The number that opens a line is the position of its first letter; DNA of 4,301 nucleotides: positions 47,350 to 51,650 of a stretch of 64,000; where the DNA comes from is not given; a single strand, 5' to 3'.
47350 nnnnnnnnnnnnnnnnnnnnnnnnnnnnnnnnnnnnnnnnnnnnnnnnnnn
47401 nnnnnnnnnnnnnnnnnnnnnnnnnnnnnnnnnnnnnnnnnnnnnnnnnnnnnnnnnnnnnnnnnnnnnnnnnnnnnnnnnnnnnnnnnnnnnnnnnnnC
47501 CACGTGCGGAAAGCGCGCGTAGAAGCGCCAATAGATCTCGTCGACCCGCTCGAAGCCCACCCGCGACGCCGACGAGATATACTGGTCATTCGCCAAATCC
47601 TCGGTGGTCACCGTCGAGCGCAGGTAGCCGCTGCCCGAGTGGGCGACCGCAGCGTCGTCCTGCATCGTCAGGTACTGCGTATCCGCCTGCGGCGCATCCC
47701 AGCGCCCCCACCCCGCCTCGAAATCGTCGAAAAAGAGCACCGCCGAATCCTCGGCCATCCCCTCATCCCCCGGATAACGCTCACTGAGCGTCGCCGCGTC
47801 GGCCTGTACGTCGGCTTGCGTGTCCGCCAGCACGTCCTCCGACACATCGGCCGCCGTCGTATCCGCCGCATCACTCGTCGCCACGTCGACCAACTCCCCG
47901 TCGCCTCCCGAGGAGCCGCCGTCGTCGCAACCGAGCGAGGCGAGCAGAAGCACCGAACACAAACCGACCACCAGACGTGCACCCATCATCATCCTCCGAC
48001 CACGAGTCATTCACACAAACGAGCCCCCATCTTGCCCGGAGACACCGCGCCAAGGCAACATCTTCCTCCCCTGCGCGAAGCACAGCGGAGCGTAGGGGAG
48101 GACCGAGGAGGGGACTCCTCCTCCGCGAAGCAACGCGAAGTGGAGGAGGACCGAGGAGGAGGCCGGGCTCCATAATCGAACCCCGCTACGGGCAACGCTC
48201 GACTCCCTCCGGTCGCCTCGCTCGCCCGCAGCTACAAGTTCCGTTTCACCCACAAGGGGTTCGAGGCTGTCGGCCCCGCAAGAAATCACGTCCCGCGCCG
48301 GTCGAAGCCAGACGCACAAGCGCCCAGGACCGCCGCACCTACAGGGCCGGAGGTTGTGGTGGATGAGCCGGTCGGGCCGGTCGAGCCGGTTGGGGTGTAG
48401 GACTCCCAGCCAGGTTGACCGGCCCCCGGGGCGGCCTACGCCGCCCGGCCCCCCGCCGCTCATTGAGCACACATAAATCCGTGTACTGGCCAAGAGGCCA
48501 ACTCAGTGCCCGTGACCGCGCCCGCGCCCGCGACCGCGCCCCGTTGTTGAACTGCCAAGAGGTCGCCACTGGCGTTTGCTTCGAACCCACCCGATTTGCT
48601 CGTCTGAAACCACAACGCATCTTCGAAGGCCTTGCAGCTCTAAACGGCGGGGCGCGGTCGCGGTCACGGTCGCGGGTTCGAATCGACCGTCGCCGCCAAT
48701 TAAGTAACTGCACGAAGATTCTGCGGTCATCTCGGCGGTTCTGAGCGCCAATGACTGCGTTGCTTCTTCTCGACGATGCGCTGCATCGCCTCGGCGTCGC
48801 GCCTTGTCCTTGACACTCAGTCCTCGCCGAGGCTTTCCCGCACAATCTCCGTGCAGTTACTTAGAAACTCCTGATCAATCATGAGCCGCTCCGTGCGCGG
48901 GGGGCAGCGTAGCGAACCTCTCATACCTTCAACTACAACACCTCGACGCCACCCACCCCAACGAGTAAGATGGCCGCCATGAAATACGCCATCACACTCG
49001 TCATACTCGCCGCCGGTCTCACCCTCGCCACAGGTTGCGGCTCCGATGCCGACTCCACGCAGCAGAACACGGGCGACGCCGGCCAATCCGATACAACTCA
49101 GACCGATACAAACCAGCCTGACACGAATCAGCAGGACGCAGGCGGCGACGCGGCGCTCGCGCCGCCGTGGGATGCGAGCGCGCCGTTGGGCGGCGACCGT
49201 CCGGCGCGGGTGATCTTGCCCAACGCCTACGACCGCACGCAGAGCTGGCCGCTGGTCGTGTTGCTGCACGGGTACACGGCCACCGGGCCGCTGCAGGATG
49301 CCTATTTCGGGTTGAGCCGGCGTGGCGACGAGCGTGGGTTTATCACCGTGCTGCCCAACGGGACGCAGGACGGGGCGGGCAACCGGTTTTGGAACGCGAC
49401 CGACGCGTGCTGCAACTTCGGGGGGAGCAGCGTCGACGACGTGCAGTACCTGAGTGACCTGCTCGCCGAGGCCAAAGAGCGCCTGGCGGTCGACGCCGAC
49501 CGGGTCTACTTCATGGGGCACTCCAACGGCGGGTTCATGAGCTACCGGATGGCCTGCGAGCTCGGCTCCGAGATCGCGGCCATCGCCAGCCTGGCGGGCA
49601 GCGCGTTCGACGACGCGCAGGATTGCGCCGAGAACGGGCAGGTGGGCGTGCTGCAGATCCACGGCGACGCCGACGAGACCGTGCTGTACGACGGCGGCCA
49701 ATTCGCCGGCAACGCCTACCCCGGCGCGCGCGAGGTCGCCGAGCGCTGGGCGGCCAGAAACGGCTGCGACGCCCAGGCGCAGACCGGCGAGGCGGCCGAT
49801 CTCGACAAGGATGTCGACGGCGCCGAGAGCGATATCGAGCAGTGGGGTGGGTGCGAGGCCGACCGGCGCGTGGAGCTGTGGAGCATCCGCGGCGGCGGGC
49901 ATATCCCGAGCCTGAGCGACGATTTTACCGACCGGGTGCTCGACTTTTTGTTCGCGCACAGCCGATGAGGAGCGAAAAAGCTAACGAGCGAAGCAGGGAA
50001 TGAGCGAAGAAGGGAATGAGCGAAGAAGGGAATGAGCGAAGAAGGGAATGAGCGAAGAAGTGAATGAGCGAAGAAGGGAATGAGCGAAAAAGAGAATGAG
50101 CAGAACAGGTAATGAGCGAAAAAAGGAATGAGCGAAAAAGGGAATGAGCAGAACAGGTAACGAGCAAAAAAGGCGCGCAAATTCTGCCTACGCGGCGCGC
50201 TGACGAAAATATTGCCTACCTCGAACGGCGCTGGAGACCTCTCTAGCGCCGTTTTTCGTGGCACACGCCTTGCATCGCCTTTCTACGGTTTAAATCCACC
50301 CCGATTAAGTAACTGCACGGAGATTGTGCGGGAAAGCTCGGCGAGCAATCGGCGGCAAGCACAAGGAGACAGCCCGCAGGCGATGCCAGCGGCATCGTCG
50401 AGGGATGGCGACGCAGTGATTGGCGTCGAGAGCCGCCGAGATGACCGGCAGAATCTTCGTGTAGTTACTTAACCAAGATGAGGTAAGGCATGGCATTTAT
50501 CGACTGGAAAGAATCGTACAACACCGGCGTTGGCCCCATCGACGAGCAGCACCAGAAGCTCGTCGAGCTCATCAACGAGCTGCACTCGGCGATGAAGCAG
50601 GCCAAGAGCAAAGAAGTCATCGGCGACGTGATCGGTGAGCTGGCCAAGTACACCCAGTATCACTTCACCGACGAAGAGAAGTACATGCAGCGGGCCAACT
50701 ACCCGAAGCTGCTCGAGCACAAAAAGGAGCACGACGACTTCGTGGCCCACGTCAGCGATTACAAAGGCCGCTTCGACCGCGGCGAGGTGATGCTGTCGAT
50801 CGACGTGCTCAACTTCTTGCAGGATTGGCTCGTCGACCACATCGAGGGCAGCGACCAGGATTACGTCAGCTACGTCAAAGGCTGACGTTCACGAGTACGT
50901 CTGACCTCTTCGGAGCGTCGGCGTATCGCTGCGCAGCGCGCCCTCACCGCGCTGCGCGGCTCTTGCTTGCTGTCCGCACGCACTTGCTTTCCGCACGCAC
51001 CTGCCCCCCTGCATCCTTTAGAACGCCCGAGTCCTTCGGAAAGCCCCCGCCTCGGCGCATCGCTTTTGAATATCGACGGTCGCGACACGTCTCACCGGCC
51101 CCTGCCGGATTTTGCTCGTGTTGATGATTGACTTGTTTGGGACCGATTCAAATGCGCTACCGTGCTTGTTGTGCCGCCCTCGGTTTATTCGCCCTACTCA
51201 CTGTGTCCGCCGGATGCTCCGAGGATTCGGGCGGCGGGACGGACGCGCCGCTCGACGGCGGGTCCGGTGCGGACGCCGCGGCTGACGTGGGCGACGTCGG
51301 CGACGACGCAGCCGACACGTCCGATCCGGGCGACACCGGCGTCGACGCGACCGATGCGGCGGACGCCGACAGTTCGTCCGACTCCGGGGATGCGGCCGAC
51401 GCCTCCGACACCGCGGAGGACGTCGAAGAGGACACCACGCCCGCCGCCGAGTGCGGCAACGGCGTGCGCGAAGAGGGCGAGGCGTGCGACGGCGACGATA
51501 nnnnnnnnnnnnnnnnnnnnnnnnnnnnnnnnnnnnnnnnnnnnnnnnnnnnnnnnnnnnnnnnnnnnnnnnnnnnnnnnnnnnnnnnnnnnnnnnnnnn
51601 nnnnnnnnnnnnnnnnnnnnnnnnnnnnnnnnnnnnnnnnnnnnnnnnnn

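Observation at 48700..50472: Esterase gene plus 16-bp tandem array bracketed by inverted copies of a 165-bp MITE (family E)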

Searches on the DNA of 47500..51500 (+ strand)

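Call 9: search_rna_families(source=window, start=47500, end=51500, threshold=evalue, max_evalue=1)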
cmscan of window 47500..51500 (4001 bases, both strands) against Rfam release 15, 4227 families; matches with E-value up to 1: 1.
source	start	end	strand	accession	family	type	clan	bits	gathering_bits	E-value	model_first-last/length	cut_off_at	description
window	50224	50254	+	RF04201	MIR7510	Gene; miRNA;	-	25.1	93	0.11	1-79/79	no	MIR7510 microRNA precursor family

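Call 49: search_dna_similar(query=window:48690-48875:+, collection=plasmids, mode=distant, max_evalue=0.01, max_rows=10)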
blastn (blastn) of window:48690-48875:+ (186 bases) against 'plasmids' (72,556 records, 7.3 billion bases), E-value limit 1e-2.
No match.

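Call 78: search_dna_similar(query=window:50300-50475:+, collection=phages, mode=distant, max_evalue=0.01, max_rows=5)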
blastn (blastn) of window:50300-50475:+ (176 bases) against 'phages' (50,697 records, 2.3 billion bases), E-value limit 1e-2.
No match.

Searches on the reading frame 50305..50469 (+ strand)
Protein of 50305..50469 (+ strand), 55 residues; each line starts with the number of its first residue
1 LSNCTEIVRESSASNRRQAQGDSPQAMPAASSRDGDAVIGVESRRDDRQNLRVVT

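Call 70: search_protein_representatives(protein=window:50305-50469:+)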
Query: 55 residues. Proteins with E-value up to 0.001 (for the whole library): 0; up to 1e-10: 0; up to 1e-30: 0. The best 0 are listed.

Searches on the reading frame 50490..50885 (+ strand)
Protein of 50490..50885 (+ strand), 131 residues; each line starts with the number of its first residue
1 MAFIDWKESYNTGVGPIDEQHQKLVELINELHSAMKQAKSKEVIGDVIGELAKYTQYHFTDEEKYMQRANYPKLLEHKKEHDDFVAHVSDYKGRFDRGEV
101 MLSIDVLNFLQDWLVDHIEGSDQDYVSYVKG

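Call 8: search_protein_families(library=pfam, proteins=[window:50490-50885:+])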
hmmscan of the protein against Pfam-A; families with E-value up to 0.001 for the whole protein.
window:50490-50885:+ (131 aa): 1 family
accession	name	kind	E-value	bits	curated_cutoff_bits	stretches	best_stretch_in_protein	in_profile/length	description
PF01814.28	Hemerythrin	-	2e-19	70.8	25.3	1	16-127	5-125/127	Hemerythrin HHE cation binding domain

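Call 41: find_encoding_contigs(protein=window:50490-50885:+, flank=3000, max_places=10)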
Protein window:50490-50885:+ (131 aa): 1 contig read that carries it; 1 place shown.
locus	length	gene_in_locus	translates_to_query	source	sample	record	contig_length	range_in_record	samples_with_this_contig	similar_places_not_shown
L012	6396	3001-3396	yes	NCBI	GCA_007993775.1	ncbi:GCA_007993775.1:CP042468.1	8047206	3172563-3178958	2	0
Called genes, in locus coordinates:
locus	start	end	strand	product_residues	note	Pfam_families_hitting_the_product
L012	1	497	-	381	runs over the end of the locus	-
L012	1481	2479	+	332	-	PF00756:Esterase (weak), PF10503:Esterase_PHB (weak), PF00326:Peptidase_S9 (faint)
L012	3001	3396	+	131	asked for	PF01814:Hemerythrin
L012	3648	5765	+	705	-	PF07676:PD40 (faint), PF26550:Tricorn_2nd (faint), PF25174:Beta-prop_THOC3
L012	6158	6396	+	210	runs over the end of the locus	PF05375:Pacifastin_I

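Call 47: find_homologous_proteins(query=window:50490-50882:+, max_evalue=1e-30)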
Query window:50490-50882:+ (131 aa): 6 proteins with E <= 1e-30 among 9 candidates.
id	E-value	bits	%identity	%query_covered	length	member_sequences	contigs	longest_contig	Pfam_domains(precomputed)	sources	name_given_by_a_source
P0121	6.2e-80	284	97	100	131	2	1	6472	PF01814.29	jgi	jgi:hemerythrin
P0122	1.9e-46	175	62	98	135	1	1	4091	PF01814.29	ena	-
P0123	1.4e-33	134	49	98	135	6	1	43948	PF01814.29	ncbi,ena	-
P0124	2.0e-33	133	49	98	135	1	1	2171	PF01814.29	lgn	-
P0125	2.8e-33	133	47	98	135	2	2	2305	PF01814.29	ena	-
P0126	9.3e-33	131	49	100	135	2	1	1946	PF01814.29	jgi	jgi:hemerythrin-like metal-binding protein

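Call 48: find_encoding_contigs(protein=P0122, flank=5000, max_places=3)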
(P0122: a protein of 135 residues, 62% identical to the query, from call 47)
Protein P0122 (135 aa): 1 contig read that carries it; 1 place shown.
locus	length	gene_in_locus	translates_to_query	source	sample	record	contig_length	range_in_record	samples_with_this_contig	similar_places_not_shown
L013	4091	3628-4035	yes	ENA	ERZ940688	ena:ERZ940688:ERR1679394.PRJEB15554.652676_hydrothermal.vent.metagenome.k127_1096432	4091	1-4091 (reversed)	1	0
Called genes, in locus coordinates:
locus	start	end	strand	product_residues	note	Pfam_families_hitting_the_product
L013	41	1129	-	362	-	PF07228:SpoIIE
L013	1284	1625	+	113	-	PF02579:Nitro_FeMo-Co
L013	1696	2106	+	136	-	PF08915:tRNA-Thr_ED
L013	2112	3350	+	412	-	PF07690:MFS_1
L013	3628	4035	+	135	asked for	PF01814:Hemerythrin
